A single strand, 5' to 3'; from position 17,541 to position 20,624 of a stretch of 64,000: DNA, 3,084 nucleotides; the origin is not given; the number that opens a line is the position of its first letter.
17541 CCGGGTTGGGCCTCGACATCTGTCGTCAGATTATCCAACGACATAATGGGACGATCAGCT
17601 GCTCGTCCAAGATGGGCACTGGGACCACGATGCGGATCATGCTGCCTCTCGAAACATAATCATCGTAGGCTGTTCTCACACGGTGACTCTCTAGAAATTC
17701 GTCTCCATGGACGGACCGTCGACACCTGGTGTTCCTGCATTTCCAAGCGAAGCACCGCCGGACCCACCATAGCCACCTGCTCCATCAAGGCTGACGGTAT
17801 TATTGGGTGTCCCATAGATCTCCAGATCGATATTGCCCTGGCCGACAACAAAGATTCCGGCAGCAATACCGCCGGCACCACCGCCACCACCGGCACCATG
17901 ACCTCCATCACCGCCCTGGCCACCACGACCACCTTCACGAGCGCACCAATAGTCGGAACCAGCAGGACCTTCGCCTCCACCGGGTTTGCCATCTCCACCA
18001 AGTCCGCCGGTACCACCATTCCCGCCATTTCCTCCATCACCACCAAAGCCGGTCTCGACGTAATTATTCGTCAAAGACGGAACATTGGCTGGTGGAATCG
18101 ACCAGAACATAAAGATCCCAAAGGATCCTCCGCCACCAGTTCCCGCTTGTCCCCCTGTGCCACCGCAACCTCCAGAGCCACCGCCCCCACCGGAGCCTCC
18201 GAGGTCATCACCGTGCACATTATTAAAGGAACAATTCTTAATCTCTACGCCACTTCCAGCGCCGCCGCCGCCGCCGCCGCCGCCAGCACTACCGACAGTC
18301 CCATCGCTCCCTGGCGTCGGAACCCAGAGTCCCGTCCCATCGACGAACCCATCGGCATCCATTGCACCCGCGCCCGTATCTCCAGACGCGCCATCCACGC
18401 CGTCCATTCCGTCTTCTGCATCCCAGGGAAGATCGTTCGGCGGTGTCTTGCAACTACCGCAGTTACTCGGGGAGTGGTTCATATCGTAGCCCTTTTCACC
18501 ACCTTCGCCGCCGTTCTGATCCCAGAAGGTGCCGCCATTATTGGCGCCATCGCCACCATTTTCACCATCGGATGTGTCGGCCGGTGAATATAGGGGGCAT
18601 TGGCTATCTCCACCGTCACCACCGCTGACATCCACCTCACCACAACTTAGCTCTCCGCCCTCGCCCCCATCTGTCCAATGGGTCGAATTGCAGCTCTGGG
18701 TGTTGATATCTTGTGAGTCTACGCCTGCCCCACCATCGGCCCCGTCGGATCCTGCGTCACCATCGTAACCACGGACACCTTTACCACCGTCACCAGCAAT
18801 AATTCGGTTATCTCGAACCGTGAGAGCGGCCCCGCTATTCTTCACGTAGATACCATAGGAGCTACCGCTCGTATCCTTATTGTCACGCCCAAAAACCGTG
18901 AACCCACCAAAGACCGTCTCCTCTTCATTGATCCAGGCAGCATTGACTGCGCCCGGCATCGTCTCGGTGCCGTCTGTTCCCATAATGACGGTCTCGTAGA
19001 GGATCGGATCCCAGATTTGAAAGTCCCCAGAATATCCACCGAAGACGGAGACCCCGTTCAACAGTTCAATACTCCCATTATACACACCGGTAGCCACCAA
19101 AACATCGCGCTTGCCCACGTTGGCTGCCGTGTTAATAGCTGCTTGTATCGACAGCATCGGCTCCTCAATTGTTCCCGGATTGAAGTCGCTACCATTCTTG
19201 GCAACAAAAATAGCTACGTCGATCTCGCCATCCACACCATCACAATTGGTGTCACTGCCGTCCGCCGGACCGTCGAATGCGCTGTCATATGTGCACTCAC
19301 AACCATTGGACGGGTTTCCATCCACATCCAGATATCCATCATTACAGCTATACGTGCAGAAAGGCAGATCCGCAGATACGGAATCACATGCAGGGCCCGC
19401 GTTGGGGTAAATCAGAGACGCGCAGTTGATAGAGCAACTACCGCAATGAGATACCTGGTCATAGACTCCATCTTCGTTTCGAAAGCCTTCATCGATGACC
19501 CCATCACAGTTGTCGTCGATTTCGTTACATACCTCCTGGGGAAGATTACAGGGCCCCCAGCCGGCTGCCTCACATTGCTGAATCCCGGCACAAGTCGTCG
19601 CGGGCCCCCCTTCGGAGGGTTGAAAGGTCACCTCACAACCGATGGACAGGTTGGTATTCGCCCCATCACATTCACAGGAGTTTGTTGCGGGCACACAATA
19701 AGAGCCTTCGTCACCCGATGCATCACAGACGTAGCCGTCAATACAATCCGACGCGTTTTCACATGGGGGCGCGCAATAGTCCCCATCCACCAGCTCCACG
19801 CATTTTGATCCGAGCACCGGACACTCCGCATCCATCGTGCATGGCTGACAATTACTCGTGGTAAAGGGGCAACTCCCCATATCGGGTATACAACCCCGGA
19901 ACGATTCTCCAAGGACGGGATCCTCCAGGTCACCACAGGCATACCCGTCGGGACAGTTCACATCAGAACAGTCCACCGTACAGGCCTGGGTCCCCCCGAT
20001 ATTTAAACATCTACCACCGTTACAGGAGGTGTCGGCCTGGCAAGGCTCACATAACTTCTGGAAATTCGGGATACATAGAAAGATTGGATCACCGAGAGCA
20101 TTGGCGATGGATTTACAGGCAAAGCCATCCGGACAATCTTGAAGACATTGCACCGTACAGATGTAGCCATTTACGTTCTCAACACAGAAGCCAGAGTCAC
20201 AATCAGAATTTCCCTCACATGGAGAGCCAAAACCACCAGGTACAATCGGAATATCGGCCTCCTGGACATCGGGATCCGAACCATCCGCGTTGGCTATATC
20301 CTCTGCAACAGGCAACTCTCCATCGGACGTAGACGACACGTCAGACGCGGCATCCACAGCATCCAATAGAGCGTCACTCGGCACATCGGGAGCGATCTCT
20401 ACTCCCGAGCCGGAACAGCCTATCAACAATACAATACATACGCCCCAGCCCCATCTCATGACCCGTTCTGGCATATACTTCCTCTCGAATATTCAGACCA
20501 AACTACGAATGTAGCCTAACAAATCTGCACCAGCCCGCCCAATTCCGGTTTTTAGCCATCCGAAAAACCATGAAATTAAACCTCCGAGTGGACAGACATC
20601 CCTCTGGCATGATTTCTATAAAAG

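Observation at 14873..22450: Signal-transduction island: HD-GYP regulator, GAF kinase, a giant Cys-rich/beta-helix/Gly-rich lipoprotein, and an FHA-GAF-sigma54 activator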

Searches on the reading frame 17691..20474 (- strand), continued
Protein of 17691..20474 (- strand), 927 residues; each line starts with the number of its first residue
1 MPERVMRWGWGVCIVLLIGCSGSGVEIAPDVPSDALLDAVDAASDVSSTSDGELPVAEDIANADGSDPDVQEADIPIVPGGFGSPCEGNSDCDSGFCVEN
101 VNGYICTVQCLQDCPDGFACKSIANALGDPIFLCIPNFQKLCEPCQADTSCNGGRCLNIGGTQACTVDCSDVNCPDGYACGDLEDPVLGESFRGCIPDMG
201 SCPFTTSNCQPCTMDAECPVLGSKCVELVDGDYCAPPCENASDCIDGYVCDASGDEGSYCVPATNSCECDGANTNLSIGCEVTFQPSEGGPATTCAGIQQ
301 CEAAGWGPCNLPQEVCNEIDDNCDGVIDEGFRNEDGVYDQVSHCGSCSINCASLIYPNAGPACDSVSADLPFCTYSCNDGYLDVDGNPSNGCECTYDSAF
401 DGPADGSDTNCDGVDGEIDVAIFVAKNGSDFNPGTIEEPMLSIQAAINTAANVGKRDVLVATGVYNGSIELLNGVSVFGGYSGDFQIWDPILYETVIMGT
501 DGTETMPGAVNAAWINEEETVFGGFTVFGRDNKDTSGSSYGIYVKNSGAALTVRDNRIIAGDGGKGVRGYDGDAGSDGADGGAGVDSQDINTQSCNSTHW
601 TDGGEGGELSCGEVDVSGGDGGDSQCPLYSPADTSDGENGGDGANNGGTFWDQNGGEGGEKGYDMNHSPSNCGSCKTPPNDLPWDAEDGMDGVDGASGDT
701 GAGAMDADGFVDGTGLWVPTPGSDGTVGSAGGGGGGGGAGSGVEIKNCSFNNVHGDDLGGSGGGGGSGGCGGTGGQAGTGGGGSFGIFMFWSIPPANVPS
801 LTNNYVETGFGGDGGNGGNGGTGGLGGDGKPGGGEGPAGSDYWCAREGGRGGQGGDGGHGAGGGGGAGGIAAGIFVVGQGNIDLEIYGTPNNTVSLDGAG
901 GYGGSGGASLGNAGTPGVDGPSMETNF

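Call 92: find_encoding_contigs(protein=P0085, flank=8000, max_places=1)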
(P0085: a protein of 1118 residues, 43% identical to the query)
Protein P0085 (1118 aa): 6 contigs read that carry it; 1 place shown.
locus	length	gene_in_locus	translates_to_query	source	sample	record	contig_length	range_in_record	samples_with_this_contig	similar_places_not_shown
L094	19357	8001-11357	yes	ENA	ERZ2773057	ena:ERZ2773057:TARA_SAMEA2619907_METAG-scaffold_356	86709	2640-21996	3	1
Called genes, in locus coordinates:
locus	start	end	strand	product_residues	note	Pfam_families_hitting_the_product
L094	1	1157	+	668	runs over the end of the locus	PF09937:DUF2169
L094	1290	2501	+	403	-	PF00266:Aminotran_5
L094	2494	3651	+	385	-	PF00733:Asn_synthase (weak), PF03054:tRNA_Me_trans, PF06508:QueC (faint), PF20259:tRNA_Me_trans_M, PF20258:tRNA_Me_trans_C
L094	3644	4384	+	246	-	PF22935:RM44_endonuclase (weak), PF14622:Ribonucleas_3_3, PF00636:Ribonuclease_3, PF00035:dsrm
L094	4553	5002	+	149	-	-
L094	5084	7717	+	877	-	PF01637:ATPase_2 (weak), PF13191:AAA_16, PF07719:TPR_2 (faint), PF17874:TPR_MalT (weak), PF00515:TPR_1 (faint), PF13374:TPR_10 (faint), PF13424:TPR_12 (weak)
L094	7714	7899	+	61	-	-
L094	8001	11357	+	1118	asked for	PF11617:Cu-binding_MopE (faint)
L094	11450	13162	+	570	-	PF00069:Pkinase, PF07714:PK_Tyr_Ser-Thr, PF06293:Kdo (weak), PF08308:PEGA (weak)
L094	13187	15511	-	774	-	-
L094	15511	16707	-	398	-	PF13176:TPR_7 (faint), PF13181:TPR_8 (faint), PF13424:TPR_12 (faint), PF13428:TPR_14 (faint), PF13432:TPR_16, PF00515:TPR_1, PF07719:TPR_2 (weak)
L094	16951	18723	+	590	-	PF13717:Zn_ribbon_4, PF14237:GYF_2, PF02095:Extensin_1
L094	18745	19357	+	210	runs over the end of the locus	-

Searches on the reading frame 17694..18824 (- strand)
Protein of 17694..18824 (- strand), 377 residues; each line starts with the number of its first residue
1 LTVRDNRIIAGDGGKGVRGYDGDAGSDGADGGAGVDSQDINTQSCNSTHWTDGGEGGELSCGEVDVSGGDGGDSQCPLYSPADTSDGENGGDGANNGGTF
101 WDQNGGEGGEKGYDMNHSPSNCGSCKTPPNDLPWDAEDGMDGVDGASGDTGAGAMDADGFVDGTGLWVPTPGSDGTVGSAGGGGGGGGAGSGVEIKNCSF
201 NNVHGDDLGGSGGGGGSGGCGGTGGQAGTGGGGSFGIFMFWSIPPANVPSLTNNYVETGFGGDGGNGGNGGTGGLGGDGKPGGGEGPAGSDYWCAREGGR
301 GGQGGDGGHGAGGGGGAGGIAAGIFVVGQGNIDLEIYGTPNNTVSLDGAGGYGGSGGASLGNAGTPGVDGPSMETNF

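Call 54: predict_structure(alignment_id=A3)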
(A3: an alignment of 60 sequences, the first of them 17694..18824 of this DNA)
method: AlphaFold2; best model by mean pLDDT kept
length: 377 residues; sequences in the alignment: 60
mean_pLDDT: 93.8   pTM: 0.85
mean pLDDT of the five models: 93.8, 93.3, 93.0, 92.9, 86.0
residues with pLDDT >= 90: 322; 70-90: 39; 50-70: 15; < 50: 1
segments of 3 or more residues with pLDDT < 50: none
pLDDT, mean of each block of 10 residues (from residue 1): 96 98 98 96 94 98 96 94 87 74 83 90 86 96 97 96 96 98 97 87 84 98 98 97 96 97 98 98 81 86 98 98 97 92 96 98 98 95
secondary structure, 60 per line:
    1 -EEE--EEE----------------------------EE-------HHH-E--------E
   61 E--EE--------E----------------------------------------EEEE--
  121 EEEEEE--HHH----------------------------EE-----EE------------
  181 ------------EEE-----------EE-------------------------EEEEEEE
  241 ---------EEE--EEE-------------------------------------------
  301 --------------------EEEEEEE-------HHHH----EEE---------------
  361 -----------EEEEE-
elements in order: E2-4 E7-9 E115-118 E121-126 E193-195 E234-240 E250-252 E255-257 E321-327 H335-338 E343-345 E372-376

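Call 63: fold_search(model_id=the predicted structure, library=pdb)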
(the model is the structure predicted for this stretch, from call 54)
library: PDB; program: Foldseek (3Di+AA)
matches with E <= 10: 3; with E <= 0.001: 0
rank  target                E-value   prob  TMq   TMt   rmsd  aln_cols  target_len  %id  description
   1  7jjv_B                1.9e-01  0.05  0.07  0.18  26.3       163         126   21  Crystal waters on the nine polyproline type II helical bundle springtail antifreeze protein from Granisotoma rainieri  (released 2021-01-27)
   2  7jjv_A                2.4e-01  0.05  0.08  0.20  24.0       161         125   24  Crystal waters on the nine polyproline type II helical bundle springtail antifreeze protein from Granisotoma rainieri  (released 2021-01-27)
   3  2pne                  9.8e+00  0.01  0.07  0.28  25.8       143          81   22  Crystal Structure of the Snow Flea Antifreeze Protein (released 2008-04-29)
